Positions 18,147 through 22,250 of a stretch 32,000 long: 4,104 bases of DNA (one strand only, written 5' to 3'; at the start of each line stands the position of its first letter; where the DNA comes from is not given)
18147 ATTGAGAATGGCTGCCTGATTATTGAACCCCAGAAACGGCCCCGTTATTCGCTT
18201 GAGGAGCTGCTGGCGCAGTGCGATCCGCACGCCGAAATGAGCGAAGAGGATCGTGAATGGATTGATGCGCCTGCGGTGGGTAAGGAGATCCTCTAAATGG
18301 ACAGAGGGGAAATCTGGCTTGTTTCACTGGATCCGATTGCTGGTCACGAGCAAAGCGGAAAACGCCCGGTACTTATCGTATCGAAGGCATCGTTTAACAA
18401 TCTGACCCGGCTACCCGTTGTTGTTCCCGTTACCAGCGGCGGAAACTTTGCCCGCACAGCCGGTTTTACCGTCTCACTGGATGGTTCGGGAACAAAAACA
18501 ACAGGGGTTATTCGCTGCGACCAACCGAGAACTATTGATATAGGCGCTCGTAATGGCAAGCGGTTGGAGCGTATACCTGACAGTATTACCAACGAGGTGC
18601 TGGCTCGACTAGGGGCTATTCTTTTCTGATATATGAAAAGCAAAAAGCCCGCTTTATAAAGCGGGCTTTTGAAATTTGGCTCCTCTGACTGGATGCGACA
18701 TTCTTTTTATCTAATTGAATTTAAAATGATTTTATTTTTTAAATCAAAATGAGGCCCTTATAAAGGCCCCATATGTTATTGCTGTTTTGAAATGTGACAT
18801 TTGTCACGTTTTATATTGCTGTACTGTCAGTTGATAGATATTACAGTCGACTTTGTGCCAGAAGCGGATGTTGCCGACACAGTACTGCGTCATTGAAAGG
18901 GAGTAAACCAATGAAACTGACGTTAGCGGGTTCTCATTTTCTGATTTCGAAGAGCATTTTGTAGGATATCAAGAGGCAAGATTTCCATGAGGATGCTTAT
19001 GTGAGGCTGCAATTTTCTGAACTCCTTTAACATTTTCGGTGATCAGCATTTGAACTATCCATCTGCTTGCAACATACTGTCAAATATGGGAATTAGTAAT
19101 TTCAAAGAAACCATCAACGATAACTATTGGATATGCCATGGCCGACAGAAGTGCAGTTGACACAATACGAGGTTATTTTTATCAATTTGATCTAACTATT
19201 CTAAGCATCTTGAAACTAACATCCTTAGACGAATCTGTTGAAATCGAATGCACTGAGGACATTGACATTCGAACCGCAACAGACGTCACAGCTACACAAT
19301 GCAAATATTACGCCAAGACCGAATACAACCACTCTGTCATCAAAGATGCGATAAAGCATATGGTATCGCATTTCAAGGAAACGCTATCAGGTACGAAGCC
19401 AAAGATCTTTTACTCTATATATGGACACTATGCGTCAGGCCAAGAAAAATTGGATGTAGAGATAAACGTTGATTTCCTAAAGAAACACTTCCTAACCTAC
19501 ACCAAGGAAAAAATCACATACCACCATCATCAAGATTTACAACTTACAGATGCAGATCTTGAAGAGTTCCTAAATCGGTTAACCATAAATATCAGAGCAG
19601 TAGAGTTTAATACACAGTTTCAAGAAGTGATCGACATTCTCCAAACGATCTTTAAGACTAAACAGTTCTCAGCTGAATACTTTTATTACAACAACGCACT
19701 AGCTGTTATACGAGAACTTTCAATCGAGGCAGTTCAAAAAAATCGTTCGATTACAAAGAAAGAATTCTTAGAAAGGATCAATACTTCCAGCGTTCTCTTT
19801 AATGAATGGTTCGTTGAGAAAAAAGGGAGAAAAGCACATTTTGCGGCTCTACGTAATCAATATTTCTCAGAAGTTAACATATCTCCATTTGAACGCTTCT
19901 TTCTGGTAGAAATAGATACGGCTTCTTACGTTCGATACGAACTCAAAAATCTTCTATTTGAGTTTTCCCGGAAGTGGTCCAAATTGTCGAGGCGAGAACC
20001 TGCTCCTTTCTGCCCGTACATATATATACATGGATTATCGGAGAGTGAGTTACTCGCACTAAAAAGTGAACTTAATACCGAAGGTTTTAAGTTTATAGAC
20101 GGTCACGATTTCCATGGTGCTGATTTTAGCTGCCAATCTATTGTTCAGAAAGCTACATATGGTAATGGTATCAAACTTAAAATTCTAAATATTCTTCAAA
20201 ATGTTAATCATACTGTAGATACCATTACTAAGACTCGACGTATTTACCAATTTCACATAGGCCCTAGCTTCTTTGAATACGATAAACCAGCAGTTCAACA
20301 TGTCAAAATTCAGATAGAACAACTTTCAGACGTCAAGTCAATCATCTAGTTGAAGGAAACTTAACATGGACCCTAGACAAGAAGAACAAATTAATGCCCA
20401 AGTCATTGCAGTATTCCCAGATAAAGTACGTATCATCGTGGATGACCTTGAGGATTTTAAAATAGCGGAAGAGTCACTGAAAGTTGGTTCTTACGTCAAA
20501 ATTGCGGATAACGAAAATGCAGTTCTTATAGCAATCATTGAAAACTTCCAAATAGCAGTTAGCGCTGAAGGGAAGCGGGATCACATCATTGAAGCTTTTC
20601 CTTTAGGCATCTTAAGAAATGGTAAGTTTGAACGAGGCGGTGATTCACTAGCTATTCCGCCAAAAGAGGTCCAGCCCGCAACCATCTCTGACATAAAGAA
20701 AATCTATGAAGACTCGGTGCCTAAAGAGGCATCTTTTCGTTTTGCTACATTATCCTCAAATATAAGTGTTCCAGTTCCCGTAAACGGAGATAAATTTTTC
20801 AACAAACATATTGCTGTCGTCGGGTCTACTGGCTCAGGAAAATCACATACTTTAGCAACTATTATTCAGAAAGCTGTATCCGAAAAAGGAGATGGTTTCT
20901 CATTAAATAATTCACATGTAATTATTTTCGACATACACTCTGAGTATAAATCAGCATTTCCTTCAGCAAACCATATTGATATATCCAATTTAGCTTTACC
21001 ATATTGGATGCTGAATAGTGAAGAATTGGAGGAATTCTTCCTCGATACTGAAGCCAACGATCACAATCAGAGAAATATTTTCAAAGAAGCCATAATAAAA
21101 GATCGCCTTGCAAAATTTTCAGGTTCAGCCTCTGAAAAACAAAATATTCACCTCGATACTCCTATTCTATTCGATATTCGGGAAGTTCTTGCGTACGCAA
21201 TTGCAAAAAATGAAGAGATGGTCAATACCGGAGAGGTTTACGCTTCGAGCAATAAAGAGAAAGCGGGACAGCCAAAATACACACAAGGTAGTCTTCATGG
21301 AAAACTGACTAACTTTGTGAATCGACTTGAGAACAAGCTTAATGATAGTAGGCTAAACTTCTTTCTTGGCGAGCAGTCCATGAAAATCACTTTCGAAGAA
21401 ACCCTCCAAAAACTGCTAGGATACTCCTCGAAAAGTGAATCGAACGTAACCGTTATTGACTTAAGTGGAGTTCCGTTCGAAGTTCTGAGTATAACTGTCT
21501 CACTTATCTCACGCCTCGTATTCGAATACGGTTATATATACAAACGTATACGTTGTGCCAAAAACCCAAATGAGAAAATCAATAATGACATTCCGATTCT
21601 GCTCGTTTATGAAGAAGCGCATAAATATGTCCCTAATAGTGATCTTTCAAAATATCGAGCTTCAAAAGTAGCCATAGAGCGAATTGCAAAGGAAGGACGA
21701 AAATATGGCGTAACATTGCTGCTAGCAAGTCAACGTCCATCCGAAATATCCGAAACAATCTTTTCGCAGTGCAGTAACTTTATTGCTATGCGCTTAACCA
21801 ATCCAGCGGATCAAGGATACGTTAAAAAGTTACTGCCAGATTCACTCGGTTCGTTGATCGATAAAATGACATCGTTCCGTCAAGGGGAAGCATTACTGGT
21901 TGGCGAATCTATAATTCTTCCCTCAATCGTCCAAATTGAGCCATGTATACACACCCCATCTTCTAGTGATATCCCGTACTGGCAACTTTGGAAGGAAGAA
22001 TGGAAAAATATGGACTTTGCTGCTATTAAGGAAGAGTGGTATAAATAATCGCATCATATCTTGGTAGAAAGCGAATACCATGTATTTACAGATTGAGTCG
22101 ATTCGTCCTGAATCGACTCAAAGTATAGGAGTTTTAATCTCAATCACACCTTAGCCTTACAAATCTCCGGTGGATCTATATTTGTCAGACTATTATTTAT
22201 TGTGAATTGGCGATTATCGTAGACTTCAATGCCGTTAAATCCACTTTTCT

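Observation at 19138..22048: AT-rich two-gene island cargo: DUF4297-like nuclease plus HerA-type ATPase, a candidate anti-phage defence module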

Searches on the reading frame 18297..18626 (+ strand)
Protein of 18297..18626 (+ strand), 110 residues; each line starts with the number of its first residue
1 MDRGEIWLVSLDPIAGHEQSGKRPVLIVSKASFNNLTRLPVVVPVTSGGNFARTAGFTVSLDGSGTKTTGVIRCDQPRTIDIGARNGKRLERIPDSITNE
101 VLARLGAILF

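Call 22: search_protein_families(library=pfam, proteins=[window:18297-18626:+], max_evalue=0.001)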
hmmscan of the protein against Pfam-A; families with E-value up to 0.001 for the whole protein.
window:18297-18626:+ (110 aa): 1 family
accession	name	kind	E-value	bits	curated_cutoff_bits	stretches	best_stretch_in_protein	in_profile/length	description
PF02452.23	PemK_toxin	-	8.3e-28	97.2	23.1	1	3-109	2-109/109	PemK-like, MazF-like toxin of type II toxin-antitoxin system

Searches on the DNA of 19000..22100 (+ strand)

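Call 11: search_dna_similar(query=window:19000-22100:+, collection=ecoli_genomes, mode=near, max_rows=15)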
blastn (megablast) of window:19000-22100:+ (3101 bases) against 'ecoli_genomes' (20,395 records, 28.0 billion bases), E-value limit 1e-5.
No match.

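Call 29: search_dna_similar(query=window:19138-22048:+, collection=ecoli_genomes, mode=distant, max_rows=12)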
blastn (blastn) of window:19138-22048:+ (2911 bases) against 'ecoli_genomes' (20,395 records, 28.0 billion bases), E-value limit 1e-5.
Records with a match: 12; places in all: 12; records where one place covers at least 80% of the query: 0.
Genomes with a match: 12 of 5426; with a place that covers at least 80% of the query: 0. Places per genome that has any: lowest 1, median 1, highest 1. On chromosomes: 12 places; on plasmids: 0.
Best place of each record, by identity: 60-80% 12.
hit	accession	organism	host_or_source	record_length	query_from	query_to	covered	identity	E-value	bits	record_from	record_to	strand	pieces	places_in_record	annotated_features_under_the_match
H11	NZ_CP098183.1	Escherichia coli strain Z0117EC0133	Canis lupus familiaris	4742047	1653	2859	27%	67.8%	4e-43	279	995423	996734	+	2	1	herA: anti-phage-associated helicase HerA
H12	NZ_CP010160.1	Escherichia coli strain H1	not applicable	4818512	1253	1945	24%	65.4%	4e-30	143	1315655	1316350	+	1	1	herA: anti-phage-associated helicase HerA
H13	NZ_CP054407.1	Escherichia coli strain KCJ3K291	Homo sapiens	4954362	1253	1945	24%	65.4%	4e-30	143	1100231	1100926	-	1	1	herA: anti-phage-associated helicase HerA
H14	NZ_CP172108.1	Escherichia coli strain QL57EC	swine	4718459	1253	1945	24%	65.4%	4e-30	143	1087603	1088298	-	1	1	herA: anti-phage-associated helicase HerA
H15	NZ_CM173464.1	Escherichia coli strain E423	cloacal swab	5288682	1253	1945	24%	65.4%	4e-30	143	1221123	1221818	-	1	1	herA: anti-phage-associated helicase HerA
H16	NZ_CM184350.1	Escherichia coli strain ES3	Aquarana catesbeiana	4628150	1253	1945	24%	65.3%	2e-28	139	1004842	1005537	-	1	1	herA: anti-phage-associated helicase HerA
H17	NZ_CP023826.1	Escherichia coli strain 4/4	Homo sapiens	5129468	7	1938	17%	69.8%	1e-31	213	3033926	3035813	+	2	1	DUF4297 family anti-phage-associated protein | herA: anti-phage-associated helicase HerA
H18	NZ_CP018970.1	Escherichia coli strain Ecol_542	Homo sapiens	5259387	7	1938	17%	69.8%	1e-31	213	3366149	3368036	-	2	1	DUF4297 family anti-phage-associated protein | herA: anti-phage-associated helicase HerA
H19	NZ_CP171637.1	Escherichia coli strain TC24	Bos taurus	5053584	1637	1945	11%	70.9%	4e-30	143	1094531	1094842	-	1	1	herA: anti-phage-associated helicase HerA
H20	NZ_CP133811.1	Escherichia coli strain EC2001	food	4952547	1637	1945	11%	70.8%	4e-30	144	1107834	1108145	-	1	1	herA: anti-phage-associated helicase HerA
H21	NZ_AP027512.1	Escherichia coli strain LR-28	Homo sapiens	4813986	1637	1945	11%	70.8%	4e-30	144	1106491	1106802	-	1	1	herA: anti-phage-associated helicase HerA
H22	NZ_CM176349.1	Escherichia coli strain CAVP773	Homo sapiens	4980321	1637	1945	11%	70.8%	4e-30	144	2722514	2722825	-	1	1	herA: anti-phage-associated helicase HerA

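Call 32: get_annotated_region(hit=H17, flank=8000)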
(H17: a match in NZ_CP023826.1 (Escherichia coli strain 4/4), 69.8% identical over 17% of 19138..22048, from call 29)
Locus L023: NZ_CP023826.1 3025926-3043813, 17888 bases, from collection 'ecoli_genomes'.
description: Escherichia coli strain 4/4 chromosome, complete genome
organism: Escherichia coli strain 4/4 (NCBI taxid 562)
replicon: chromosome; assembly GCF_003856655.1
host: Homo sapiens; source: feces; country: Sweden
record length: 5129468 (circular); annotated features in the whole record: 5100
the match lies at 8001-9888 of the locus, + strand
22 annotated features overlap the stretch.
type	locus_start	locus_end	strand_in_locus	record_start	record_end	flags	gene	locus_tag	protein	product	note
CDS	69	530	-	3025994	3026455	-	hycA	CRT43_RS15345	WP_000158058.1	formate hydrogenlyase regulator HycA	-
CDS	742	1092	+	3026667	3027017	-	hypA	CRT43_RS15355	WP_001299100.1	hydrogenase maturation nickel metallochaperone HypA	-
CDS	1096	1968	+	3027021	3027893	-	hypB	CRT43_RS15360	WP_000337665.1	hydrogenase nickel incorporation protein HypB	-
CDS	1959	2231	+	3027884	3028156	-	hypC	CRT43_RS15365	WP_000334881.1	hydrogenase 3 maturation protein HypC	-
CDS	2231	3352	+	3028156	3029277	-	hypD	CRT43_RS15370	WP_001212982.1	hydrogenase formation protein HypD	-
CDS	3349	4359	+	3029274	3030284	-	hypE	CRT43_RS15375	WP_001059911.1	hydrogenase maturation carbamoyl dehydratase HypE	-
CDS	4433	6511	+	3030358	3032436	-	flhA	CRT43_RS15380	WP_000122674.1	formate hydrogenlyase transcriptional activator FlhA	-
CDS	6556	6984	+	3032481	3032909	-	-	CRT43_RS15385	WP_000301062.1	TOBE domain-containing protein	-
CDS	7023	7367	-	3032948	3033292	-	ygbA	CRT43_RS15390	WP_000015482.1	nitrous oxide-stimulated promoter family protein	-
CDS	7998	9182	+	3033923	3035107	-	-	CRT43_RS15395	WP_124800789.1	DUF4297 family anti-phage-associated protein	-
CDS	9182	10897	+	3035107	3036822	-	herA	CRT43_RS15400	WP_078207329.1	anti-phage-associated helicase HerA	-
CDS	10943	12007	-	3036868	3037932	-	-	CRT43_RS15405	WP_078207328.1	hypothetical protein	-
CDS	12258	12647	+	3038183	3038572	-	-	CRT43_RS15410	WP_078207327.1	hypothetical protein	-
CDS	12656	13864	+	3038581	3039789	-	-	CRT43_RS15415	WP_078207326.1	relaxase/mobilization nuclease domain-containing protein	-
CDS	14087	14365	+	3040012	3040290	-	-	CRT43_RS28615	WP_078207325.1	hypothetical protein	-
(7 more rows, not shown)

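Call 33: get_annotated_region(hit=H11, flank=6000)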
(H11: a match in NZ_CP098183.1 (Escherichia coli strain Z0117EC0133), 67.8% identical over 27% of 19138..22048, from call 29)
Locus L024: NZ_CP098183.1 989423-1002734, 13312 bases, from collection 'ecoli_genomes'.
description: Escherichia coli strain Z0117EC0133 chromosome, complete genome
organism: Escherichia coli strain Z0117EC0133 (NCBI taxid 562)
replicon: chromosome; assembly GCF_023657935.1
host: Canis lupus familiaris; source: -; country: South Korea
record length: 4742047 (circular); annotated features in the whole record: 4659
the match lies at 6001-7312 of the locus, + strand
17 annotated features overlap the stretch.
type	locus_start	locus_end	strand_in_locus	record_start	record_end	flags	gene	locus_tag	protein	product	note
CDS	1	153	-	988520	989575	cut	phoE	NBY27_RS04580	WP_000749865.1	phosphoporin PhoE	-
CDS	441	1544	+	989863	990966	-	proB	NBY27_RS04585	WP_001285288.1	glutamate 5-kinase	-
CDS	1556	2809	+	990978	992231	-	proA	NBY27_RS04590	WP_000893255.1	glutamate-5-semialdehyde dehydrogenase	-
tRNA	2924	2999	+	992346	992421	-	-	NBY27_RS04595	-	tRNA-Thr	-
CDS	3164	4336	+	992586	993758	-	-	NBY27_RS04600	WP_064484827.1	tyrosine-type recombinase/integrase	-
CDS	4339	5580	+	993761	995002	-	-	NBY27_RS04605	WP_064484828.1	DUF4297 family anti-phage-associated protein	-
CDS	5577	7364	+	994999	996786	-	herA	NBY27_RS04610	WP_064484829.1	anti-phage-associated helicase HerA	-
CDS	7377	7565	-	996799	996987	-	-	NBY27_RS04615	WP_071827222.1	hypothetical protein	-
CDS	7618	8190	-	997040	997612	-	-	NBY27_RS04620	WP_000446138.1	phage polarity suppression protein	-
CDS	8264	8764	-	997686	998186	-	-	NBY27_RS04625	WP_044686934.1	ogr/Delta-like zinc finger family protein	-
CDS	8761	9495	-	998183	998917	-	-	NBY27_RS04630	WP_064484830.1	hypothetical protein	-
CDS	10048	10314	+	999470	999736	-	-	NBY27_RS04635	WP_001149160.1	helix-turn-helix transcriptional regulator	-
CDS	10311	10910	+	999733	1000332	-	-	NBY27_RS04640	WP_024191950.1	host cell division inhibitor Icd-like protein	-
CDS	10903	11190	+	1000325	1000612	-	-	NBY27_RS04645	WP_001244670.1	hypothetical protein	-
CDS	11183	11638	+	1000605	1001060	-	-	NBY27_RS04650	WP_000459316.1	hypothetical protein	-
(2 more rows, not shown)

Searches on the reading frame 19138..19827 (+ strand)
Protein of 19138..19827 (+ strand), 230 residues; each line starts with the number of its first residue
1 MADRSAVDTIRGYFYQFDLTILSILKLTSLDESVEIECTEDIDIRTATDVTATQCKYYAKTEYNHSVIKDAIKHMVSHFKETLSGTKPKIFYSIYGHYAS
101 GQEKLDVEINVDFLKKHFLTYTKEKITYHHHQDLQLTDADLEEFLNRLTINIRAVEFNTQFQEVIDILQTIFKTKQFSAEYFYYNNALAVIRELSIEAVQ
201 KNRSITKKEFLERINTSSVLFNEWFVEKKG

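Call 58: search_protein_families(library=pfam, proteins=[window:19138-19827:+], max_evalue=10)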
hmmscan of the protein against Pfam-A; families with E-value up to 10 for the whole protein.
window:19138-19827:+ (230 aa): 2 families
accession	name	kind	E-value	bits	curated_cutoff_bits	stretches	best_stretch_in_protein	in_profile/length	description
PF08349.16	DUF1722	-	0.056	14.1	22.5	1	70-125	53-106/117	Protein of unknown function (DUF1722)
PF04607.23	RelA_SpoT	-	1.9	9.2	27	1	55-132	33-112/113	Region found in RelA / SpoT proteins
